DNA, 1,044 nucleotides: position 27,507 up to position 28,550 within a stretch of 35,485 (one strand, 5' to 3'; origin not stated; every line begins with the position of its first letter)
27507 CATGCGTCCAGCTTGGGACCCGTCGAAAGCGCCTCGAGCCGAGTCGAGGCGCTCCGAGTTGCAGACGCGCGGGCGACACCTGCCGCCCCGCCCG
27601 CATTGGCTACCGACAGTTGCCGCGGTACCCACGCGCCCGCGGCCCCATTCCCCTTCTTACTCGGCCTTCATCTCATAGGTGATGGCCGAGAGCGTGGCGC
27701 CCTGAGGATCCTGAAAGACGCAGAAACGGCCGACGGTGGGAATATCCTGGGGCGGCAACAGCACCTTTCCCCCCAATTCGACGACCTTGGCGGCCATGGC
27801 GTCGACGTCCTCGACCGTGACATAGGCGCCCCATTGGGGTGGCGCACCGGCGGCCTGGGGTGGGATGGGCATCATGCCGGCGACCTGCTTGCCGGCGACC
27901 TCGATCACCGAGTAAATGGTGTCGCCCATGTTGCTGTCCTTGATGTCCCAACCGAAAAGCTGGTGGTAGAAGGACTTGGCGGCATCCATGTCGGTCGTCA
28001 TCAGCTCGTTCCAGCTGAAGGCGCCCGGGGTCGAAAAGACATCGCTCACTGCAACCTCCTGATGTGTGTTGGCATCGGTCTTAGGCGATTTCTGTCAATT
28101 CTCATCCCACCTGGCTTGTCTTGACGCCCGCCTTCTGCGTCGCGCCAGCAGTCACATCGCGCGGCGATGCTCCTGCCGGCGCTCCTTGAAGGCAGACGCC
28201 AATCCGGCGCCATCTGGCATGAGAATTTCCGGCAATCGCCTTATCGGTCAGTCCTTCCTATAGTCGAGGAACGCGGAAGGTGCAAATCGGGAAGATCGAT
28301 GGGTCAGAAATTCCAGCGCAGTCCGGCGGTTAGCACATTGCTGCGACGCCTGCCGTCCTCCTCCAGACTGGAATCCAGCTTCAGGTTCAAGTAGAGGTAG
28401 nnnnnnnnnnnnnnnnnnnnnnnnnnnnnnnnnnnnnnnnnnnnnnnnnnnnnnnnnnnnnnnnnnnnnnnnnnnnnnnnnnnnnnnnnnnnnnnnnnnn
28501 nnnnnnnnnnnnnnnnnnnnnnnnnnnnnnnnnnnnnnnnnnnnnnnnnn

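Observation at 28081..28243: Second copy of the structured repeat, in the porin/VOC intergenic region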

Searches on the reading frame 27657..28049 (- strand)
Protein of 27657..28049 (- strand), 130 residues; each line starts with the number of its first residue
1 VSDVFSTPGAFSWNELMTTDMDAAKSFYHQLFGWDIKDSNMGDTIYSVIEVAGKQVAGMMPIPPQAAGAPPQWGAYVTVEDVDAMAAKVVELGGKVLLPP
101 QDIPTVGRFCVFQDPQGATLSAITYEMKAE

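Call 15: find_encoding_contigs(protein=window:27657-28049:-, flank=10000, max_places=10)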
Protein window:27657-28049:- (130 aa): 3 contigs read that carry it; 3 places shown.
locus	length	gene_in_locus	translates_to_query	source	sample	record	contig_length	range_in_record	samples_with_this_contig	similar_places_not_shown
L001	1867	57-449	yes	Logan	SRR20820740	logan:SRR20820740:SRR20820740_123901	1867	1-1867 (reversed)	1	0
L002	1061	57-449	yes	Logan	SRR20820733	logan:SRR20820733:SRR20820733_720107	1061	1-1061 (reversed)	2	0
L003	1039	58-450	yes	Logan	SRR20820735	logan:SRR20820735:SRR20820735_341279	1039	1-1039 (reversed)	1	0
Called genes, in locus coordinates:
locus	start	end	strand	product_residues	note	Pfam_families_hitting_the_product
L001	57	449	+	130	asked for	PF00903:Glyoxalase, PF18029:Glyoxalase_6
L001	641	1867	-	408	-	?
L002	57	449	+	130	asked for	PF00903:Glyoxalase, PF18029:Glyoxalase_6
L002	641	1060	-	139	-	?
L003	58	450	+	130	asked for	PF00903:Glyoxalase, PF18029:Glyoxalase_6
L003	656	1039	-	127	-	?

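Call 16: search_protein_families(library=pfam, proteins=[window:27657-28049:-])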
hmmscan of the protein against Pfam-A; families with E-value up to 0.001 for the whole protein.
window:27657-28049:- (130 aa): 3 families
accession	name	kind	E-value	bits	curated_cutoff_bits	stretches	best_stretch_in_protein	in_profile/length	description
PF00903.31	Glyoxalase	-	9e-15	55.6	20.6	1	15-119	6-118/121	Glyoxalase/Bleomycin resistance protein/Dioxygenase superfamily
PF18029.7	Glyoxalase_6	-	1.2e-07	32.7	23.6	1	18-119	6-102/106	Glyoxalase-like domain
PF22677.2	Ble-like_N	-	0.00017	21.7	24.5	1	13-41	4-32/41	Bleomycin resistance protein-like N-terminal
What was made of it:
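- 27657..28049 (-): VOC/glyoxalase-family gene downstream of the insertion. Its GTG start is 31 nt from the element and AGGAGG sits 6 nt upstream of the start. Context only. Pfam Glyoxalase (call 16).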

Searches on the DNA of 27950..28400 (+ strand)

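Call 9: search_rna_families(source=window, start=27950, end=28400, threshold=evalue, max_evalue=10)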
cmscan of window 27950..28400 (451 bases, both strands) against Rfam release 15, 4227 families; matches with E-value up to 10: 1.
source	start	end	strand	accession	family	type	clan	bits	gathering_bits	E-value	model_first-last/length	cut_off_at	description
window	28321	28358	+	RF02468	Ms_IGR-4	Gene; sRNA;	-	15.5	55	6.1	1-38/38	no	Mycobacterium sRNA Ms_IGR-4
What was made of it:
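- No Rfam family matches (call 9).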

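Call 40: search_dna_similar(query=window:28081-28243:+, collection=plasmids, mode=distant, max_evalue=0.001)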
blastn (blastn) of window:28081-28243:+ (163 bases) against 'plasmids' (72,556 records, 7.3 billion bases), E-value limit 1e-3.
No match.
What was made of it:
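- Tried and rejected: No match (call 40).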
